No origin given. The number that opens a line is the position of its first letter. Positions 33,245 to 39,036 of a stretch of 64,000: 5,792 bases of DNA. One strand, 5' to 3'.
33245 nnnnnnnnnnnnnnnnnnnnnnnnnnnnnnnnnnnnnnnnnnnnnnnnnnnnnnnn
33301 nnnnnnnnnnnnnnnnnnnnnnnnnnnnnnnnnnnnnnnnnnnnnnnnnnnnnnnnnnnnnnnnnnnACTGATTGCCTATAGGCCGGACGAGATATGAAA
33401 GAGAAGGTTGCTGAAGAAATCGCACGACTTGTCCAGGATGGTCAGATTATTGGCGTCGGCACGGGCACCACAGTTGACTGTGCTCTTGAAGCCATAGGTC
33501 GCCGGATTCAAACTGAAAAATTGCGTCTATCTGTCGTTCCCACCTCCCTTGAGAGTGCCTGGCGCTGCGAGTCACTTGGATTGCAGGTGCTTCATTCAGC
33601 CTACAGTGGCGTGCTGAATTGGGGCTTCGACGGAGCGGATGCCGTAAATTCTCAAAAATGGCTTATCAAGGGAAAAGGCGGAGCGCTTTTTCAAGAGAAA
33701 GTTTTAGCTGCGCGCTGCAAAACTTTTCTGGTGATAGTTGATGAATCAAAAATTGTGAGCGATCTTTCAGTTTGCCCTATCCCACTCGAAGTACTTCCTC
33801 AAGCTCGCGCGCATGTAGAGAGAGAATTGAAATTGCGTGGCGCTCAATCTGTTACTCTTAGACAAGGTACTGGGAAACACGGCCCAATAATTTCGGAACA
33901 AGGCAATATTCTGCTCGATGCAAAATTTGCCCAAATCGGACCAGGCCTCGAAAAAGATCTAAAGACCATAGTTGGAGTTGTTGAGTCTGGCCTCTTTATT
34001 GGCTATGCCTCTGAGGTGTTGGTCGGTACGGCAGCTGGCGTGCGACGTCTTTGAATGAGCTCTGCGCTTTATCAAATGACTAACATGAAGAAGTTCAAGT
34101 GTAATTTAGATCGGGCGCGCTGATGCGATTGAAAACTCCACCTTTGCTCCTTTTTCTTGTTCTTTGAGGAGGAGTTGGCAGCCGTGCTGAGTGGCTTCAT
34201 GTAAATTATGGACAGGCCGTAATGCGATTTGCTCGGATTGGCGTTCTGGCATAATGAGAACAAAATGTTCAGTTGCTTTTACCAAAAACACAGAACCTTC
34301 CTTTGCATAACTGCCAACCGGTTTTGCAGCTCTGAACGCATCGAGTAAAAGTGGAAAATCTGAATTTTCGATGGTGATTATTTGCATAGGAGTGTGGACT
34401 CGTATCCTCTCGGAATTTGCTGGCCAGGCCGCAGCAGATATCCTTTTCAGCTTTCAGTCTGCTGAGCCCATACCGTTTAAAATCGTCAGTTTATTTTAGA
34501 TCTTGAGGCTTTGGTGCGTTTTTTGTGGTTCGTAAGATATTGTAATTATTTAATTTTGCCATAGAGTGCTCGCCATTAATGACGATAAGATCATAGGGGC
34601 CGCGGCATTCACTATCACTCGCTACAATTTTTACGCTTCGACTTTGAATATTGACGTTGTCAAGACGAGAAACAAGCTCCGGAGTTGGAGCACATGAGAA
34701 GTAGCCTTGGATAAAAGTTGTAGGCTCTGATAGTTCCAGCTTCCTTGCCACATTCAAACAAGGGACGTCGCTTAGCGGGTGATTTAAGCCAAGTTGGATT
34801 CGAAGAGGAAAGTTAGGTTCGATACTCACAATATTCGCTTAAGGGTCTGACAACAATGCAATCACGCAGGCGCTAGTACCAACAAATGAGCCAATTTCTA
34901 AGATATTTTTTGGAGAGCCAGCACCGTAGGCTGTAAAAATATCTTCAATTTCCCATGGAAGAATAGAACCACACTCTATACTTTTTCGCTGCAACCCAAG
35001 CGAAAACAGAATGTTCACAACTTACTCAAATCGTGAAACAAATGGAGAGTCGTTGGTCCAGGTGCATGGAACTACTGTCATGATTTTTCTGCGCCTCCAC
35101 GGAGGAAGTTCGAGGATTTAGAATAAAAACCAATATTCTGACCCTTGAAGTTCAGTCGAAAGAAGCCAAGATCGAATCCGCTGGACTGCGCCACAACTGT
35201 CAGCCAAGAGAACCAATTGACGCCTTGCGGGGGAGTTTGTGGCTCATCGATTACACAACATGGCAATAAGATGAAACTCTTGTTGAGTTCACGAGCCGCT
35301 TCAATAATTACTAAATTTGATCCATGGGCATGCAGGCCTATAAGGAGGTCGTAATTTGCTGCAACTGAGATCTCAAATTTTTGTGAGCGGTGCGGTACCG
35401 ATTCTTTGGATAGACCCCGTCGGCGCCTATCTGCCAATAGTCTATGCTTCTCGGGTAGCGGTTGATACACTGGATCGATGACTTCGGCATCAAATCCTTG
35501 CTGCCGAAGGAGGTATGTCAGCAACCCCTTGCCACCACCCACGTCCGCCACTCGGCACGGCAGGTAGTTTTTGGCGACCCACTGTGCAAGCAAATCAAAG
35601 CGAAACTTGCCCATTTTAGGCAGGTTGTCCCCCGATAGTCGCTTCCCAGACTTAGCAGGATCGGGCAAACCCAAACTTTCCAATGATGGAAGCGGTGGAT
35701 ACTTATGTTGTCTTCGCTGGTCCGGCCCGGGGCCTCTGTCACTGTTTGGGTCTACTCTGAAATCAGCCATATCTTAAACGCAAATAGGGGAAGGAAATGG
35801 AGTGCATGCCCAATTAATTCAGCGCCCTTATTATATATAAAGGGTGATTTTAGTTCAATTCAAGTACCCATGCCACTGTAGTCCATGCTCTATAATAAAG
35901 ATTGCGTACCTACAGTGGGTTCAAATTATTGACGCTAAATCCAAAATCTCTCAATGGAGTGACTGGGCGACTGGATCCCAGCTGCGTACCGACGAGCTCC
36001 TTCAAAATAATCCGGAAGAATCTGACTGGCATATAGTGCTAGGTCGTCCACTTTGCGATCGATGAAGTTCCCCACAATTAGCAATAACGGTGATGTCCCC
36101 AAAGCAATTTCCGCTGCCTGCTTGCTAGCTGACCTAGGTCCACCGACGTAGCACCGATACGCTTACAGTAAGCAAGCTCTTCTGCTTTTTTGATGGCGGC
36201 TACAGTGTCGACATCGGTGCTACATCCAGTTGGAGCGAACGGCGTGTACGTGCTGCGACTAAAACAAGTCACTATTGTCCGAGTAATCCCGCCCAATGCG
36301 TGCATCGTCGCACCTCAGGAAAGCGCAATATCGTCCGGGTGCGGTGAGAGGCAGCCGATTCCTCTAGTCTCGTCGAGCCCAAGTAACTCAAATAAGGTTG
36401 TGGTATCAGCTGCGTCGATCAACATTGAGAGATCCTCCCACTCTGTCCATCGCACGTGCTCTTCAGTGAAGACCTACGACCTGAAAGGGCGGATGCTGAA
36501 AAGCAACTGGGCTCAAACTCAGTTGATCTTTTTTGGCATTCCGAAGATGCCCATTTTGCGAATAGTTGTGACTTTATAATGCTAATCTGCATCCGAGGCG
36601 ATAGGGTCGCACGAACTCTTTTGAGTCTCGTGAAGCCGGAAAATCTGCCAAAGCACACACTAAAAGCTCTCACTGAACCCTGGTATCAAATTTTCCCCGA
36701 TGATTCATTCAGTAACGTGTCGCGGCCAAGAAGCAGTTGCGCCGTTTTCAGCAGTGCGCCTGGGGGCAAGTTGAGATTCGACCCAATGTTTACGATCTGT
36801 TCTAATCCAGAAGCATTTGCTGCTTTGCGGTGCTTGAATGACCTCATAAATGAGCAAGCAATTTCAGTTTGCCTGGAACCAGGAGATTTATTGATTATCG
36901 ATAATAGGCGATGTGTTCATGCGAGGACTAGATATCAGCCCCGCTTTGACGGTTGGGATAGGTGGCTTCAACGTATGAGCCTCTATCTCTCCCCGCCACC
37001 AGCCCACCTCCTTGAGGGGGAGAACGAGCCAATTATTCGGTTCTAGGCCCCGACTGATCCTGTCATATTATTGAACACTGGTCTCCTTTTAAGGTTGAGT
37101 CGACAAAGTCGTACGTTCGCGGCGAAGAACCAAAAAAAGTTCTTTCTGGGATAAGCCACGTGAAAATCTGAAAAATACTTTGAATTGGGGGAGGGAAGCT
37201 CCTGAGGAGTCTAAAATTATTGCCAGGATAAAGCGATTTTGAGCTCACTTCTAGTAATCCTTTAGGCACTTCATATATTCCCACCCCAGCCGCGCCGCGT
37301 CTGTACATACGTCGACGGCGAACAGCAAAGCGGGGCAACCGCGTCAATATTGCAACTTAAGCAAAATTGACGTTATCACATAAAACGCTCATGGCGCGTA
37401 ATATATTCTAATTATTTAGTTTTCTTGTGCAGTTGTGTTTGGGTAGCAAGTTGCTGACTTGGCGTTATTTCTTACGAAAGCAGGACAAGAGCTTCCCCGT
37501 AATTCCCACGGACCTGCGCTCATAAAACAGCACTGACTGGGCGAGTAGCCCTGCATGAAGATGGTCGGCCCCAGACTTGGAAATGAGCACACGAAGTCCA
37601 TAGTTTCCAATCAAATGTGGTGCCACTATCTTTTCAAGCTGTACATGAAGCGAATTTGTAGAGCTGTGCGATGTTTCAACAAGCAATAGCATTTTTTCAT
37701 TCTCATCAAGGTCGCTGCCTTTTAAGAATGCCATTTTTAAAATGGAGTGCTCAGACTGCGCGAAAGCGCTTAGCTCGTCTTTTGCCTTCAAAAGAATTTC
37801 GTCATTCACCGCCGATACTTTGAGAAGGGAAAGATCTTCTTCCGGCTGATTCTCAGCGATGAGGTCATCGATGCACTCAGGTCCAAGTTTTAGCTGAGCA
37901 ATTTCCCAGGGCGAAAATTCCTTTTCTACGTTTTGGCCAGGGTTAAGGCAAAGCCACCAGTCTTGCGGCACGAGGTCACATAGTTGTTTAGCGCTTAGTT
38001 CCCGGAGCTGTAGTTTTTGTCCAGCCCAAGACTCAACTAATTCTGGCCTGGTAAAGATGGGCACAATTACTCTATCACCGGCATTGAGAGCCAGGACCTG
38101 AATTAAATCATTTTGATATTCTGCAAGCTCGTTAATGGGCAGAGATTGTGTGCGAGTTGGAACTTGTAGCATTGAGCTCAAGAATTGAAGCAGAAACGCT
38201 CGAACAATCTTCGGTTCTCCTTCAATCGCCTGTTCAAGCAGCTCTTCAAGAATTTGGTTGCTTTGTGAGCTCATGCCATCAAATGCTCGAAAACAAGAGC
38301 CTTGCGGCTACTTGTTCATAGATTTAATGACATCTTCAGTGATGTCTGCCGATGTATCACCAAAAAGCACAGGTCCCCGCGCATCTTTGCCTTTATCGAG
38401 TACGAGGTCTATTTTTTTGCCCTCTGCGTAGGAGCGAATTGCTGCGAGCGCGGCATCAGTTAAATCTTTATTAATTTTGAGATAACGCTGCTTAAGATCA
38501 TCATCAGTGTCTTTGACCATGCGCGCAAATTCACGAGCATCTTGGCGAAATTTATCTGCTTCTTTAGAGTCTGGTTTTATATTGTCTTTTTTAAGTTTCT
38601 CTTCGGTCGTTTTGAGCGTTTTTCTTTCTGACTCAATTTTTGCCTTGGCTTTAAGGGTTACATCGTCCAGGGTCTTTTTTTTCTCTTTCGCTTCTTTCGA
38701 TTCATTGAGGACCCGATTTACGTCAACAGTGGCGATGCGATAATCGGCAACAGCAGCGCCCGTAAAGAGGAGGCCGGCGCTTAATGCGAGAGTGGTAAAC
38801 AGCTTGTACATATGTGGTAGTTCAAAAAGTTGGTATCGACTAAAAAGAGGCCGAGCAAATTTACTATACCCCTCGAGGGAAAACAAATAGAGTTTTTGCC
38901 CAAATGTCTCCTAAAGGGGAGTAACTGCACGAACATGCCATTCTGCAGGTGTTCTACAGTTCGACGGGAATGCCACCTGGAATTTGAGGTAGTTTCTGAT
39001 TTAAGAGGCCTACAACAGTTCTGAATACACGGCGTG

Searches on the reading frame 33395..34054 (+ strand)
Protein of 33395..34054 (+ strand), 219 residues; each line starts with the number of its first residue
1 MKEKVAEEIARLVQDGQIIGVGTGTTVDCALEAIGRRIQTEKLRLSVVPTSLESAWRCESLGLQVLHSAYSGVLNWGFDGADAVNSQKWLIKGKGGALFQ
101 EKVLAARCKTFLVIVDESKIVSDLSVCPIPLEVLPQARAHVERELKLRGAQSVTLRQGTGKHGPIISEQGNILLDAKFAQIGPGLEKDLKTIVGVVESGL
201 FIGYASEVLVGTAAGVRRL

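Call 21: search_protein_families(library=pfam, proteins=[window:33395-34054:+], max_evalue=0.001)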
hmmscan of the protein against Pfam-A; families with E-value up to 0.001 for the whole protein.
window:33395-34054:+ (219 aa): 2 families
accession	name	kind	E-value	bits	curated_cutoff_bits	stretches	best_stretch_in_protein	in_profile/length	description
PF06026.20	Rib_5-P_isom_A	-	1.6e-48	165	26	1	47-214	2-172/173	Ribose 5-phosphate isomerase A (phosphoriboisomerase A)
PF00455.28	DeoRC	-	1.6e-05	25.4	31.8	1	2-51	6-50/160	DeoR C terminal sensor domain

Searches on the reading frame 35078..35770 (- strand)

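Call 21: search_protein_families(library=pfam, proteins=[window:35078-35770:-], max_evalue=0.001)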
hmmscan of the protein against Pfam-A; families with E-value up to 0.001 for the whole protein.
window:35078-35770:- (230 aa): 2 families
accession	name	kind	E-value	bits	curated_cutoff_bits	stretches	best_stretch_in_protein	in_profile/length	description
PF13489.12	Methyltransf_23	-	0.00024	21.3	27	1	59-104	11-56/164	Methyltransferase domain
PF13679.12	Methyltransf_32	-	0.00049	20.5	27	1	65-172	20-136/143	Methyltransferase domain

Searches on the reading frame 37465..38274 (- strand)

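Call 21: search_protein_families(library=pfam, proteins=[window:37465-38274:-], max_evalue=0.001)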
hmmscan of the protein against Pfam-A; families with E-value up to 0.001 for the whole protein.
window:37465-38274:- (269 aa): 1 family
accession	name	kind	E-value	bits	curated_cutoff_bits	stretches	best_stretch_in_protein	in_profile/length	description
PF07179.17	SseB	-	1.1e-09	39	21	1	9-126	1-123/124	SseB protein N-terminal domain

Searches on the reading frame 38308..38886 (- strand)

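Call 21: search_protein_families(library=pfam, proteins=[window:38308-38886:-], max_evalue=0.001)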
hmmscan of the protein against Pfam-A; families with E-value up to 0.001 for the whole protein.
window:38308-38886:- (192 aa): 1 family
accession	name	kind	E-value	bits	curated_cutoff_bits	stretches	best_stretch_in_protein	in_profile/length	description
PF03938.19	OmpH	-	3.7e-22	79.5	32.4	1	50-190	1-141/141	Outer membrane protein (OmpH-like)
